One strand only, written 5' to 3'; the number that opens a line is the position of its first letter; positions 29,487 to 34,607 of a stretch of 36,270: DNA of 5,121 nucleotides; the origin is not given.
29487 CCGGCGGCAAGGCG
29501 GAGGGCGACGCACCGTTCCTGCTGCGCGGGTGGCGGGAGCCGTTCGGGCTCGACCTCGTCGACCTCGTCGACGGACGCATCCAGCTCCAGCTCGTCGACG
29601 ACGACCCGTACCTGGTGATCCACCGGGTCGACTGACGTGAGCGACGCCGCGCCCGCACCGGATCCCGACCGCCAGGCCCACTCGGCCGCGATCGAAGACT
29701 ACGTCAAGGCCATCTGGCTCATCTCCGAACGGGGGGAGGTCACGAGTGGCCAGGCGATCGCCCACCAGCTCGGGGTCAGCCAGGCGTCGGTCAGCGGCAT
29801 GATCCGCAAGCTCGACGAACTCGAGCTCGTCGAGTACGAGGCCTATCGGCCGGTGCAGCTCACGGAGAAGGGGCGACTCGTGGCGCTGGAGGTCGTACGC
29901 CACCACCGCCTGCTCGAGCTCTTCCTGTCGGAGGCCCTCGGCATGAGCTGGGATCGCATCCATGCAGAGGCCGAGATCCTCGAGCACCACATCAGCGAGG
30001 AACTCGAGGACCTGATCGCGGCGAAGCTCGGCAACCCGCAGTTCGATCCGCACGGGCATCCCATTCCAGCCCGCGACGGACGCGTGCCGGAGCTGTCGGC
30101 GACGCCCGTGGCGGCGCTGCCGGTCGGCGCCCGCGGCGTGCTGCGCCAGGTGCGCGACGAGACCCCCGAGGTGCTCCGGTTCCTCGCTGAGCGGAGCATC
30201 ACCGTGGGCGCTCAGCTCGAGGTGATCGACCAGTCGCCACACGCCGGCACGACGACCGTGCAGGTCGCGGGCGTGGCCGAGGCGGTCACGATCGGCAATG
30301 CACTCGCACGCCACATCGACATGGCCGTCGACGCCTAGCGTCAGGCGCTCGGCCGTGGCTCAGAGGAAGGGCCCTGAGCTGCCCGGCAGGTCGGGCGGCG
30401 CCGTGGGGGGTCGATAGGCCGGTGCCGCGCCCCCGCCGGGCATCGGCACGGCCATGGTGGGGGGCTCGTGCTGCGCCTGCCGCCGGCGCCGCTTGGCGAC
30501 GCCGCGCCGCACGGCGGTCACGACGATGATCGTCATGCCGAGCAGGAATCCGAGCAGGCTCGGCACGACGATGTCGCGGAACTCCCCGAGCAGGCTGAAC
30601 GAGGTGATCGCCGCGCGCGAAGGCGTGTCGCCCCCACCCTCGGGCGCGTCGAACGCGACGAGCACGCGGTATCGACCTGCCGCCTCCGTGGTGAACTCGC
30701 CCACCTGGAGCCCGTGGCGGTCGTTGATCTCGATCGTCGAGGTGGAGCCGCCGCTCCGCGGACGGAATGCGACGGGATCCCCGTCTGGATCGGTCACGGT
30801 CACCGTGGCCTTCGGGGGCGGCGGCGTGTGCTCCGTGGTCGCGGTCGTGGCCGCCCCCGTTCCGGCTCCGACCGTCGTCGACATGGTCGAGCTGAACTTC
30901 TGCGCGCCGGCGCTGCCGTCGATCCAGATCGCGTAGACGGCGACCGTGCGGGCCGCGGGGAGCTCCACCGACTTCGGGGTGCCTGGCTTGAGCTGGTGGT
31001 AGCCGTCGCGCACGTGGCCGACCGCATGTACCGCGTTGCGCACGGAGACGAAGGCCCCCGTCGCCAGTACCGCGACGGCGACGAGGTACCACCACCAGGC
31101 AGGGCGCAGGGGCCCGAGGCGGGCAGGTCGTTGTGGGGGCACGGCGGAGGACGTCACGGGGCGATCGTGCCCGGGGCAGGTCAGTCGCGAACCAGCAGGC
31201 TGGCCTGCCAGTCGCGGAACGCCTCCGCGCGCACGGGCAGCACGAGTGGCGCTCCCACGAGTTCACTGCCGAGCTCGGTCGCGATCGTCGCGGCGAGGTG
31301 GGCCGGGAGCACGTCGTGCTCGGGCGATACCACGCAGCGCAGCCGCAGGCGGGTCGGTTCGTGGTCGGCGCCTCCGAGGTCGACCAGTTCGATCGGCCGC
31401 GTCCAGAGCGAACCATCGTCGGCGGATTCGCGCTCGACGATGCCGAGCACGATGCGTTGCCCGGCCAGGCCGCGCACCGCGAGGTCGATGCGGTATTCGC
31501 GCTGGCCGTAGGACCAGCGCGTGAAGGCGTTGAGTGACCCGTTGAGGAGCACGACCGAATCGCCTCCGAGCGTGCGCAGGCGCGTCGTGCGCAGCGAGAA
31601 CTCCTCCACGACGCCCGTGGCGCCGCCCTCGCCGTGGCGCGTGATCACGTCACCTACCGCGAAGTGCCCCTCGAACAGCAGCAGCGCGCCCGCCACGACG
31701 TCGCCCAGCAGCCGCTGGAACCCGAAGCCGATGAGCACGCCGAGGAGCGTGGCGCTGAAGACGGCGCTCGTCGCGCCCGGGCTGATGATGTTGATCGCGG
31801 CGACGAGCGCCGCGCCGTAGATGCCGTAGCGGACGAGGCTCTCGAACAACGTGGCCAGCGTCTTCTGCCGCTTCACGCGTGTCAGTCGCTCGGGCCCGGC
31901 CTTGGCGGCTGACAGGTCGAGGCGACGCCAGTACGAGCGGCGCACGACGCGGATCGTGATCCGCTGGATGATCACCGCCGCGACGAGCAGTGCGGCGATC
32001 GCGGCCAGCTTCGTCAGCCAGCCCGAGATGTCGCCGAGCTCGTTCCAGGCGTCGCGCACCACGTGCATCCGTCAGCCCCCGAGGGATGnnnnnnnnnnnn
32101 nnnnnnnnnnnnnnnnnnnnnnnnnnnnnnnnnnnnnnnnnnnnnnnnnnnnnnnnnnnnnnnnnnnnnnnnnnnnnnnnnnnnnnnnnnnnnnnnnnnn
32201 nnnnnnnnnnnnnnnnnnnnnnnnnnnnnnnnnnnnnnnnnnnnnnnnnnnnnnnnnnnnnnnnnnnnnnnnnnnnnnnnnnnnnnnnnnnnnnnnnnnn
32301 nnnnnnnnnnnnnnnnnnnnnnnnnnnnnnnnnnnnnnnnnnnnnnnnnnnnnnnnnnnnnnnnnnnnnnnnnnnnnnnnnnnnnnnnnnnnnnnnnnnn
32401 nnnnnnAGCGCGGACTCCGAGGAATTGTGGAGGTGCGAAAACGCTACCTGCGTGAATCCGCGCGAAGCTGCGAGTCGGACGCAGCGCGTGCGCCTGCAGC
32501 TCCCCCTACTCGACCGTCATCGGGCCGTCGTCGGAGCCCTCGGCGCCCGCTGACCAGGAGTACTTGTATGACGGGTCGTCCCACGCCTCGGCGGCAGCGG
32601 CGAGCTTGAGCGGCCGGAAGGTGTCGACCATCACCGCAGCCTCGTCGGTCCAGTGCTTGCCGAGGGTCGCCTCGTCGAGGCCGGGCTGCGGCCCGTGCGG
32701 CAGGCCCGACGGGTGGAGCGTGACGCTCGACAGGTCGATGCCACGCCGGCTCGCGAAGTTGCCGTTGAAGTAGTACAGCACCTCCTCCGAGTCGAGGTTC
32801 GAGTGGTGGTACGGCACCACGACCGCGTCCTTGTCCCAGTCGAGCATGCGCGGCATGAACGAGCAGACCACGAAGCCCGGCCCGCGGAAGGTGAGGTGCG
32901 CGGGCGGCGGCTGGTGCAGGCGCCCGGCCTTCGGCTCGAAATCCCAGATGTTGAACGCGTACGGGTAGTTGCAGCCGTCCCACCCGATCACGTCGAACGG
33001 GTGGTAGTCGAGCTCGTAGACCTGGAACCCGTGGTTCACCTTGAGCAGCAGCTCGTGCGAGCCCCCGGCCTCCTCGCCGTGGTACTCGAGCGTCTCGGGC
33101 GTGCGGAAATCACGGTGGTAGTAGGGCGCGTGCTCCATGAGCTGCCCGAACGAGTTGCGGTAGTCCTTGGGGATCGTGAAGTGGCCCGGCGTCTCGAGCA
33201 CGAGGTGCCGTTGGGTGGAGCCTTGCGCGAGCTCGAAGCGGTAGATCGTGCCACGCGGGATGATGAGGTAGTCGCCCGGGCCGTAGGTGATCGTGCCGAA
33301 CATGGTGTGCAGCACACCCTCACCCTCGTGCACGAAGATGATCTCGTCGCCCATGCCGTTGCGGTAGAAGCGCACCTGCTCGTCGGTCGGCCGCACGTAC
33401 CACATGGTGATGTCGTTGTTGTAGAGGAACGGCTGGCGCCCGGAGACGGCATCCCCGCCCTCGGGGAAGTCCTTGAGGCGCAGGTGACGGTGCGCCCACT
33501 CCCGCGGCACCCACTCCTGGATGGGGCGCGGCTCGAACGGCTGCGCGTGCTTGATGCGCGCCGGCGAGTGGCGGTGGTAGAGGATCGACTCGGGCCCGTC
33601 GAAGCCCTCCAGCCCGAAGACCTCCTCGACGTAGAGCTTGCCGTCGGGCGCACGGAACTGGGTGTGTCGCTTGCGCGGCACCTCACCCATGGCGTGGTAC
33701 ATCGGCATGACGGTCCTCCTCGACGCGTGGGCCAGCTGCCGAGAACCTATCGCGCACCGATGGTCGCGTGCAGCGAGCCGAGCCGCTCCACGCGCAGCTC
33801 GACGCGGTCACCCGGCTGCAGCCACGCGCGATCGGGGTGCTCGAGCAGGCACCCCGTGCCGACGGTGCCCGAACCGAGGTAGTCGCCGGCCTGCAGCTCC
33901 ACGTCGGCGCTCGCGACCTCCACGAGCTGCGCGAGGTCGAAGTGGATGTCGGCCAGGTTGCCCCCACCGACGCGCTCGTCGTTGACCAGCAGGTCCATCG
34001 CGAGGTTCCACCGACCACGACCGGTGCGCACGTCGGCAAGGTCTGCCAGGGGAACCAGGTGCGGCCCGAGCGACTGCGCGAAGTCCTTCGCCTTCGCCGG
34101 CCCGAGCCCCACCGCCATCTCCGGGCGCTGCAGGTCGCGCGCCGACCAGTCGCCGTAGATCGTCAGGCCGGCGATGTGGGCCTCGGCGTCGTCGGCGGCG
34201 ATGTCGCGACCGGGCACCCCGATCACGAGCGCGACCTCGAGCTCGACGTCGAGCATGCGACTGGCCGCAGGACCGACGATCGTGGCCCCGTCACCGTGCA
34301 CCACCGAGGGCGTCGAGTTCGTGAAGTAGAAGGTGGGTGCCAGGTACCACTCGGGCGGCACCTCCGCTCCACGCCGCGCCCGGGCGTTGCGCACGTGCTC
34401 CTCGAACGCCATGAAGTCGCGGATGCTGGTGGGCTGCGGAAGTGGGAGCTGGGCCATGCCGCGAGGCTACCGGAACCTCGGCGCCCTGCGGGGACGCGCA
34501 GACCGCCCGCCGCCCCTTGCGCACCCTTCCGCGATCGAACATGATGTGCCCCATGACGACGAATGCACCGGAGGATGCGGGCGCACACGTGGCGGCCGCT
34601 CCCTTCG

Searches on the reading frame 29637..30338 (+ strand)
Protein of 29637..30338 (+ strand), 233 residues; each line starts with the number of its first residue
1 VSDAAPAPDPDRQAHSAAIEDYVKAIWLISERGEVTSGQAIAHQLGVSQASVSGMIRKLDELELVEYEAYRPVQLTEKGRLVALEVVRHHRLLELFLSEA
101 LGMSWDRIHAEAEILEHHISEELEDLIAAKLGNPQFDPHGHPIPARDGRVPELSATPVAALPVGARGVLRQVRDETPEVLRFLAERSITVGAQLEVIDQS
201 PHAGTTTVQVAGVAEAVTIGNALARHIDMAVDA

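Call 16: search_protein_families(library=pfam, proteins=[window:29637-30338:+], max_evalue=0.001)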
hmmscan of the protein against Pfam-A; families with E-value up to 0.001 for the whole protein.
window:29637-30338:+ (233 aa): 6 families
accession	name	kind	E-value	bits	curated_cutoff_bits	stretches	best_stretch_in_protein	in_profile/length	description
PF02742.21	Fe_dep_repr_C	-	3.5e-29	101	27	1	76-144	1-69/70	Iron dependent repressor, metal binding and dimerisation domain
PF01325.25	Fe_dep_repress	-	2.3e-14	53.7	26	1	17-71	4-58/60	Iron dependent repressor, N-terminal DNA binding domain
PF04023.20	FeoA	-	5.7e-10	39.6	23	1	157-227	2-70/74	FeoA domain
PF01047.28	MarR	-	0.00017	21.8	24.6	1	25-66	8-48/59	MarR family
PF13463.12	HTH_27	-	0.00072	20.2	22.2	0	25-79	8-68/68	Winged helix DNA-binding domain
PF12802.13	MarR_2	-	0.00091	19.8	27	0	29-68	14-53/61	MarR family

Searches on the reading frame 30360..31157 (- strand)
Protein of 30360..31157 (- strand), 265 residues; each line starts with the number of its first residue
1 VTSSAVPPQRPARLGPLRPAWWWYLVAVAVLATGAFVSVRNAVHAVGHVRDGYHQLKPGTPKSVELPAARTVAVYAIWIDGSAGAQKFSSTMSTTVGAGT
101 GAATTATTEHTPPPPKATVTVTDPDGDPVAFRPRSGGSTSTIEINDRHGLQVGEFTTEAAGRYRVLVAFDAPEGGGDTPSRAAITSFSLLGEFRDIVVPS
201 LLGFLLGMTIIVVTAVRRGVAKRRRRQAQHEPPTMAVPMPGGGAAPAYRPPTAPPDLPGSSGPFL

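Call 16: search_protein_families(library=pfam, proteins=[window:30360-31157:-], max_evalue=0.001)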
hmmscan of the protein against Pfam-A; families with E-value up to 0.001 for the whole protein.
window:30360-31157:- (265 aa): 0 families

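Call 50: search_protein_families(library=pfam, proteins=[window:30360-31157:-], max_evalue=1)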
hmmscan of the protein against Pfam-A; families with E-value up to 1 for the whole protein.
window:30360-31157:- (265 aa): 3 families
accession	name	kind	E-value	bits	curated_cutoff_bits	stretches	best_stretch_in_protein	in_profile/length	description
PF13373.11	Dsc3_C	-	0.11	13.2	25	1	188-227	90-129/145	DSC E3 ubiquitin ligase complex subunit 3, C-terminal domain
PF17336.7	DUF5368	-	0.16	12.7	25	0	19-39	19-39/112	Family of unknown function (DUF5368)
PF14316.11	DUF4381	-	0.4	11.4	27.2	0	11-37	9-35/145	Domain of unknown function (DUF4381)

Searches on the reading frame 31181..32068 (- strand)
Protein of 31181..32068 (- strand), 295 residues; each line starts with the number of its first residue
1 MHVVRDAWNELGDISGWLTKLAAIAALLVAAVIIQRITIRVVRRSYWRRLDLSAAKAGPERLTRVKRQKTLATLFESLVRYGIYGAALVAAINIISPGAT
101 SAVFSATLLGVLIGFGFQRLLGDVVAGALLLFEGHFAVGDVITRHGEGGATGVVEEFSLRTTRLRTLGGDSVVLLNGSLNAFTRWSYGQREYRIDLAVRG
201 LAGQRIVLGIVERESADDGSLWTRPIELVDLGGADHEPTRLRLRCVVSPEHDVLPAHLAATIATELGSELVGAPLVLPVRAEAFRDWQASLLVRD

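Call 16: search_protein_families(library=pfam, proteins=[window:31181-32068:-], max_evalue=0.001)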
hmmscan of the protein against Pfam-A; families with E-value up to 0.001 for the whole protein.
window:31181-32068:- (295 aa): 1 family
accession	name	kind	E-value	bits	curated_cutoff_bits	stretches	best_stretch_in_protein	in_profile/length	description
PF00924.24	MS_channel_2nd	-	2.1e-10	41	20.2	1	120-180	2-59/68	Mechanosensitive ion channel, beta-domain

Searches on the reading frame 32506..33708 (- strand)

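Call 16: search_protein_families(library=pfam, proteins=[window:32506-33708:-], max_evalue=0.001)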
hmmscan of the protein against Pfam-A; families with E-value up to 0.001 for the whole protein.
window:32506-33708:- (400 aa): 2 families
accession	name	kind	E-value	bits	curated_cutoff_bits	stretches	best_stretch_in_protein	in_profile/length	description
PF20510.4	HgmA_N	-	1.7e-13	50.9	20.2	1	79-253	104-272/273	Homogentisate 1,2-dioxygenase N-terminal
PF07883.17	Cupin_2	-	1e-05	25.6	27.2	1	120-159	19-57/70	Cupin domain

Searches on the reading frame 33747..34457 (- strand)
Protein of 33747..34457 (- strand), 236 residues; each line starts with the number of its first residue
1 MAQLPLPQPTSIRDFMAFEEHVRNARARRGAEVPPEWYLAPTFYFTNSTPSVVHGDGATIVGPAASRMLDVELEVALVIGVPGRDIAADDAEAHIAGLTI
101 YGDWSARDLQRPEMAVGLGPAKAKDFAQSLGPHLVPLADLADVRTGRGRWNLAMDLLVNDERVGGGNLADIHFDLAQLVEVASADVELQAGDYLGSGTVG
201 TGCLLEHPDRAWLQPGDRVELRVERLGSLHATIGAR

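Call 16: search_protein_families(library=pfam, proteins=[window:33747-34457:-], max_evalue=0.001)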
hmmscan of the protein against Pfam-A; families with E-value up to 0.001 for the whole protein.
window:33747-34457:- (236 aa): 1 family
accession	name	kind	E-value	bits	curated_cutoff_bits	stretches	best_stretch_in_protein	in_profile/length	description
PF01557.24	FAA_hydrolase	-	2.7e-46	158.4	23.9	1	12-233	3-213/214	Fumarylacetoacetate (FAA) hydrolase C-terminal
